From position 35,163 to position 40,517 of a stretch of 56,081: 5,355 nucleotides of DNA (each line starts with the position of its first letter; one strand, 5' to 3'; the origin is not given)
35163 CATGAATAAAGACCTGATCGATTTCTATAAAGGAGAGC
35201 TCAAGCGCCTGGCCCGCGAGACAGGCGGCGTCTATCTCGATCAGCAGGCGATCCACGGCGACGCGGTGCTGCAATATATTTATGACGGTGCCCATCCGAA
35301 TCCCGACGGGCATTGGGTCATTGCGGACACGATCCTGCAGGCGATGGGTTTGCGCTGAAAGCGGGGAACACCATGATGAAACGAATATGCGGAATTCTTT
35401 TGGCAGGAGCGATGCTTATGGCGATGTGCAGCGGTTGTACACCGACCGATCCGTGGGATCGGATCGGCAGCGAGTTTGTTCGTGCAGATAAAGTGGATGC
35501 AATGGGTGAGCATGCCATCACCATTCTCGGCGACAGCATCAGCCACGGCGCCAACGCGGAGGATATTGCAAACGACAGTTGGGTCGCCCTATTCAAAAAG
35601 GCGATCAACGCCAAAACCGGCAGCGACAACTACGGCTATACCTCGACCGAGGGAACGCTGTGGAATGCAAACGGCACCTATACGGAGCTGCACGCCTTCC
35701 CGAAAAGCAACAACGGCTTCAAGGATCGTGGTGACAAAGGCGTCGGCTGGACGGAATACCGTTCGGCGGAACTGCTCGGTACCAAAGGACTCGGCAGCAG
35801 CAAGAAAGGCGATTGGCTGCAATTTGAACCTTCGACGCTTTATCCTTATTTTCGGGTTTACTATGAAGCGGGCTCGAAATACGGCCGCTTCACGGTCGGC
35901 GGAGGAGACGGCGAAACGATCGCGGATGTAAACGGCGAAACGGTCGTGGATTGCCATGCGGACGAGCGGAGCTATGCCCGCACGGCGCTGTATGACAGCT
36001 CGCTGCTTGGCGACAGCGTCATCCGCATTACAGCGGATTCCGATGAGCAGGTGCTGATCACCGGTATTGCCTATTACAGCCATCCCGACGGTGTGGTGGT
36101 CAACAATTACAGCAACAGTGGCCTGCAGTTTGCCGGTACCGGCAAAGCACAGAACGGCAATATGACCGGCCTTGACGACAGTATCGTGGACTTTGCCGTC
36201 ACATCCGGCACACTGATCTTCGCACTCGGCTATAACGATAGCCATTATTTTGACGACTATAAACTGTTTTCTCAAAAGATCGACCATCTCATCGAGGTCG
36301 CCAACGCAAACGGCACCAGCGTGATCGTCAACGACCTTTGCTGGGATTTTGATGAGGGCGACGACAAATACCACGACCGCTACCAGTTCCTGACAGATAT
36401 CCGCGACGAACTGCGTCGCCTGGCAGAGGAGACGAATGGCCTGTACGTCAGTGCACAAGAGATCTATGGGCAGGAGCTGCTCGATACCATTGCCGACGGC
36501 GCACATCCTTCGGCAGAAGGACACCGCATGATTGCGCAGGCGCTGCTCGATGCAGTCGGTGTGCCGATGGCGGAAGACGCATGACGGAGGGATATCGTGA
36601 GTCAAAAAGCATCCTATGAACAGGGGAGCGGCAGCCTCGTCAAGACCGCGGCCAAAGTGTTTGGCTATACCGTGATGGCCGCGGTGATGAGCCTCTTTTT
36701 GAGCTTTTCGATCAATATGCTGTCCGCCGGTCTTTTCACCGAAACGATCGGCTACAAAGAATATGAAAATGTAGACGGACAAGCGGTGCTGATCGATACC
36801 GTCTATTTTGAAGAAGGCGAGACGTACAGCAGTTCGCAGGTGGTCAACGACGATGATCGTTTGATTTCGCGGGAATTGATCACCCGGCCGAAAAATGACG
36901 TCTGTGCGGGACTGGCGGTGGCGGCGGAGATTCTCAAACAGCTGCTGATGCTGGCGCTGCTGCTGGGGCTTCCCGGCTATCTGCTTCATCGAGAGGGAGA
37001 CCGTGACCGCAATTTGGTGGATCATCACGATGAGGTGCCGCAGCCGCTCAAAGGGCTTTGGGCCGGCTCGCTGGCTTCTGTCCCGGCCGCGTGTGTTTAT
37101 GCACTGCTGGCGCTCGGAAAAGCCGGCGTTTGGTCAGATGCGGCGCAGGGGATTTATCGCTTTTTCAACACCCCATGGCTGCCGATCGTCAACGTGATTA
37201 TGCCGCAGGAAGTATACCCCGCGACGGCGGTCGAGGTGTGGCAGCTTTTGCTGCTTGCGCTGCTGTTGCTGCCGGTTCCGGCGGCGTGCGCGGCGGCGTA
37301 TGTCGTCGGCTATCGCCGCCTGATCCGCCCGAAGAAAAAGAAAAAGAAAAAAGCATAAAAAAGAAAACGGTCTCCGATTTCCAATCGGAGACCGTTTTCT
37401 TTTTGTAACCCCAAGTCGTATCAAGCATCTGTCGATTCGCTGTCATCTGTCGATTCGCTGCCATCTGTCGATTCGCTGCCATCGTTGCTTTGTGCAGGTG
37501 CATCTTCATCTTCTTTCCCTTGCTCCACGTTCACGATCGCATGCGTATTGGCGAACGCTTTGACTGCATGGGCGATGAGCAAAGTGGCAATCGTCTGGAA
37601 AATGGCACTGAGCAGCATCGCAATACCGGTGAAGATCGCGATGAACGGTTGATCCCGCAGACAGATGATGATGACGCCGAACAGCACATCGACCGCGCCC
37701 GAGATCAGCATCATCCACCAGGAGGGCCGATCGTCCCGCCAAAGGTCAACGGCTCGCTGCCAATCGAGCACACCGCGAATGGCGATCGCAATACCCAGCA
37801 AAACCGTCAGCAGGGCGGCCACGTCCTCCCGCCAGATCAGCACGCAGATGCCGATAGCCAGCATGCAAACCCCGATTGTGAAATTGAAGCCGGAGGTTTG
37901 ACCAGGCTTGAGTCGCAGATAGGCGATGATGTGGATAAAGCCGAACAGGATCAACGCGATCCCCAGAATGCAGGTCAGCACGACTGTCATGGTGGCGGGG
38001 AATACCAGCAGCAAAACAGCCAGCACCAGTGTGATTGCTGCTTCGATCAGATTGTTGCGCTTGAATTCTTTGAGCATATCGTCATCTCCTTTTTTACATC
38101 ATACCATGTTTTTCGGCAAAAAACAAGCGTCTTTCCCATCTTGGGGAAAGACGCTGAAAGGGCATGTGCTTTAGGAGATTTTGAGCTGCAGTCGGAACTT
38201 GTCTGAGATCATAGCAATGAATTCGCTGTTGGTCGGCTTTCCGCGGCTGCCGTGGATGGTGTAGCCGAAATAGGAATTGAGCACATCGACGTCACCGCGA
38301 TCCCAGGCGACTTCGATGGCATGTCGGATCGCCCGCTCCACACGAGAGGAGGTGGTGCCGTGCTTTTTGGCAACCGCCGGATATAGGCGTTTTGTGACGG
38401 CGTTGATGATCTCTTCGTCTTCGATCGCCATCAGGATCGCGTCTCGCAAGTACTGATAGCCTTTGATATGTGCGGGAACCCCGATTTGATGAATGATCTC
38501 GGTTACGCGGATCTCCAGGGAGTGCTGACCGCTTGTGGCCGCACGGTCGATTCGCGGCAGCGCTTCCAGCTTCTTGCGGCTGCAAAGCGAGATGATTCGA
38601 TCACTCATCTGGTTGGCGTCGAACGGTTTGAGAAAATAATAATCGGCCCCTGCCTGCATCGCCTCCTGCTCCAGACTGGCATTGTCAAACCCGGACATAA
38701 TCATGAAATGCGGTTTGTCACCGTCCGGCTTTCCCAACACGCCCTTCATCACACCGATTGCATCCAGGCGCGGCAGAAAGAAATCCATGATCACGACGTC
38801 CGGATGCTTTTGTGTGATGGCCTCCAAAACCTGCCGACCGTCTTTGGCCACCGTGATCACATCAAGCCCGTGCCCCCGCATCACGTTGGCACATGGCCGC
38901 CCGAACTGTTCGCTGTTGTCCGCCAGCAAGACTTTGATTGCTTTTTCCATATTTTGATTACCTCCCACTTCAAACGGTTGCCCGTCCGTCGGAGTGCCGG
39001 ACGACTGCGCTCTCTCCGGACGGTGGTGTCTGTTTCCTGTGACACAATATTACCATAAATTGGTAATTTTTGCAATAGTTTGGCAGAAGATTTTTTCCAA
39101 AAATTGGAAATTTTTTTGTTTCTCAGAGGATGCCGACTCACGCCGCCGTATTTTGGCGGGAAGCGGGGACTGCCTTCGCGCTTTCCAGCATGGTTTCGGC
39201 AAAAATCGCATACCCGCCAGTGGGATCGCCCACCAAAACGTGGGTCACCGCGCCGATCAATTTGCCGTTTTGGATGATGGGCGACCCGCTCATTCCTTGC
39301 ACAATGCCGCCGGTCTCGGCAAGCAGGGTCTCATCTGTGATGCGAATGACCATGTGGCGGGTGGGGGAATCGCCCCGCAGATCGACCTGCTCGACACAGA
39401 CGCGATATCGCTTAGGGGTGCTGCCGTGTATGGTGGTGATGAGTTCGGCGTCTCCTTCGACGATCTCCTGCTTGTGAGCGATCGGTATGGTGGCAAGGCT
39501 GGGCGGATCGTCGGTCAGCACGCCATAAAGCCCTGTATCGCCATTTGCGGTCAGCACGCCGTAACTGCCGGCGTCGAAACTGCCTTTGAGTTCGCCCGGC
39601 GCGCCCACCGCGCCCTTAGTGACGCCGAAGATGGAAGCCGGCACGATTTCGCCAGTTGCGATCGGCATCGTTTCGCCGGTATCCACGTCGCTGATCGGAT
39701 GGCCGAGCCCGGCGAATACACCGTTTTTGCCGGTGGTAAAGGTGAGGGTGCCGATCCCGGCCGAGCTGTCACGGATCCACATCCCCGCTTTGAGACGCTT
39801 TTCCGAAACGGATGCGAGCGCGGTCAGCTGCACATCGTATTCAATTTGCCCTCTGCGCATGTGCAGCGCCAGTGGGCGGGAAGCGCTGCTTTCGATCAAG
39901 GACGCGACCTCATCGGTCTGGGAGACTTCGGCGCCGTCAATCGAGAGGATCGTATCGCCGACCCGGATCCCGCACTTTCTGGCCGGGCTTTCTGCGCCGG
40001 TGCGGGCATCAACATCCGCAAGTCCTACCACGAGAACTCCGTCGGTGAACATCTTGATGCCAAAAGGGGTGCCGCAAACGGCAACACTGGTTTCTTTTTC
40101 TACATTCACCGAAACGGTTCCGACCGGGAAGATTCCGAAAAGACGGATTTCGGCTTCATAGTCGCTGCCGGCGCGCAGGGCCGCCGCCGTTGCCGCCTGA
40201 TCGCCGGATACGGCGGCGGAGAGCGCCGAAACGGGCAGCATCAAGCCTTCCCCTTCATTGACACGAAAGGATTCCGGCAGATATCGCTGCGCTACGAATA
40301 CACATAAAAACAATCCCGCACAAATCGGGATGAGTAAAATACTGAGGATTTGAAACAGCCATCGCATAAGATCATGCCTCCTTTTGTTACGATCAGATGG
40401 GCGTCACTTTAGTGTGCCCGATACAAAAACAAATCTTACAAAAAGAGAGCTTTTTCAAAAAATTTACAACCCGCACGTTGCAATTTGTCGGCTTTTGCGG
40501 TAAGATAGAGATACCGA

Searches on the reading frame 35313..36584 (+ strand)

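Call 9: search_protein_families(library=pfam, proteins=[window:35313-36584:+], max_evalue=0.001)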
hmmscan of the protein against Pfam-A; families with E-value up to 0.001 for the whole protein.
window:35313-36584:+ (423 aa): 2 families
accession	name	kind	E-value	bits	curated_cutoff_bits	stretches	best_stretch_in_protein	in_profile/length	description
PF13472.12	Lipase_GDSL_2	-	2.2e-10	41.8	32.9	1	262-405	35-177/178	GDSL-like Lipase/Acylhydrolase family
PF00657.28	Lipase_GDSL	-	1.1e-05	26.2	23.6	0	308-411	137-208/208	GDSL-like Lipase/Acylhydrolase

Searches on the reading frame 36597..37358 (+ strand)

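Call 9: search_protein_families(library=pfam, proteins=[window:36597-37358:+], max_evalue=0.001)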
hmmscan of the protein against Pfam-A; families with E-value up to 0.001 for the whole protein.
window:36597-37358:+ (253 aa): 1 family
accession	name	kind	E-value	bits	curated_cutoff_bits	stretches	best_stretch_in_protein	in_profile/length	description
PF19865.4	DUF6338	-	0.00044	20.3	26.5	1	115-245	7-108/205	Family of unknown function (DUF6338)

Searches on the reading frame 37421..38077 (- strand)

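Call 9: search_protein_families(library=pfam, proteins=[window:37421-38077:-], max_evalue=0.001)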
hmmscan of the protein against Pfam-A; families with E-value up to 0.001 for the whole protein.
window:37421-38077:- (218 aa): 1 family
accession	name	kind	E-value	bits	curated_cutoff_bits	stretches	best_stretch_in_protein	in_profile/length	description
PF03729.18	DUF308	-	7e-20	71.5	25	2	68-138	2-72/73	Short repeat of unknown function (DUF308)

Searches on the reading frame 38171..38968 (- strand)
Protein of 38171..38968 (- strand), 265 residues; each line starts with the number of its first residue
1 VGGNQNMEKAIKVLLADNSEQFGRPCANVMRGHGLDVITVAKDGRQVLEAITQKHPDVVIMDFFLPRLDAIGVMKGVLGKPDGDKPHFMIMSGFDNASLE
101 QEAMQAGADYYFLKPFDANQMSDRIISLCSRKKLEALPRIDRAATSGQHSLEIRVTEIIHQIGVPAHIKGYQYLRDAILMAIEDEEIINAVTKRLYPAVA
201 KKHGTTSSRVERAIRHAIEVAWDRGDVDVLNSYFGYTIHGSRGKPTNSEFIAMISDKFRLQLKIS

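Call 9: search_protein_families(library=pfam, proteins=[window:38171-38968:-], max_evalue=0.001)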
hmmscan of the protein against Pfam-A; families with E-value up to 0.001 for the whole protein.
window:38171-38968:- (265 aa): 2 families
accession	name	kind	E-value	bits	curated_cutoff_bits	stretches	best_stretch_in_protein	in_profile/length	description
PF08769.17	Spo0A_C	-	4.4e-46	155.6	25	1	155-257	1-103/104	Sporulation initiation factor Spo0A C terminal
PF00072.30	Response_reg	-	2.1e-16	60.5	30.2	1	13-125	1-110/111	Response regulator receiver domain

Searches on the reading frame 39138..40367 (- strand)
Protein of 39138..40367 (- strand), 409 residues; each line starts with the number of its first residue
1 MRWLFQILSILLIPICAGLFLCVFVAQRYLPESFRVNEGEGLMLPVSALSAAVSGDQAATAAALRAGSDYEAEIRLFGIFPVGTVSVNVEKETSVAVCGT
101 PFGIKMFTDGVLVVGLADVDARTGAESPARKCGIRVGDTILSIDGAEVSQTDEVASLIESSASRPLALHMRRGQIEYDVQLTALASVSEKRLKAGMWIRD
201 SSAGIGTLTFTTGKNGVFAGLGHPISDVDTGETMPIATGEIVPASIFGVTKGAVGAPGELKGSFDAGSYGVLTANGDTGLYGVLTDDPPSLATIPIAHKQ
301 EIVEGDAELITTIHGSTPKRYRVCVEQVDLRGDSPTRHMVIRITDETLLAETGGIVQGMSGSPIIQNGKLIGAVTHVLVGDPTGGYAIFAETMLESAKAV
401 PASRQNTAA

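Call 15: search_protein_families(library=pfam, proteins=[window:39138-40367:-], max_evalue=0.1)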
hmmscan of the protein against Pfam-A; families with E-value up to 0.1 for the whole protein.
window:39138-40367:- (409 aa): 5 families
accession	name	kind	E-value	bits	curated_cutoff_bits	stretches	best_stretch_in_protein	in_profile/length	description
PF05580.18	Peptidase_S55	-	7.1e-75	252.1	25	1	191-394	2-210/210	SpoIVB peptidase S55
PF17820.7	PDZ_6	-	1.3e-11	44.5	27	1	125-168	7-50/54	PDZ domain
PF14685.13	PDZ_Tricorn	-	3.4e-06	27.4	25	1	124-174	28-80/88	Tricorn protease PDZ domain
PF13180.12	PDZ_2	-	7.8e-06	26.5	27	1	125-161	21-57/80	PDZ domain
PF00595.29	PDZ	-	0.00079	20.2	23.2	1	126-168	35-78/81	PDZ domain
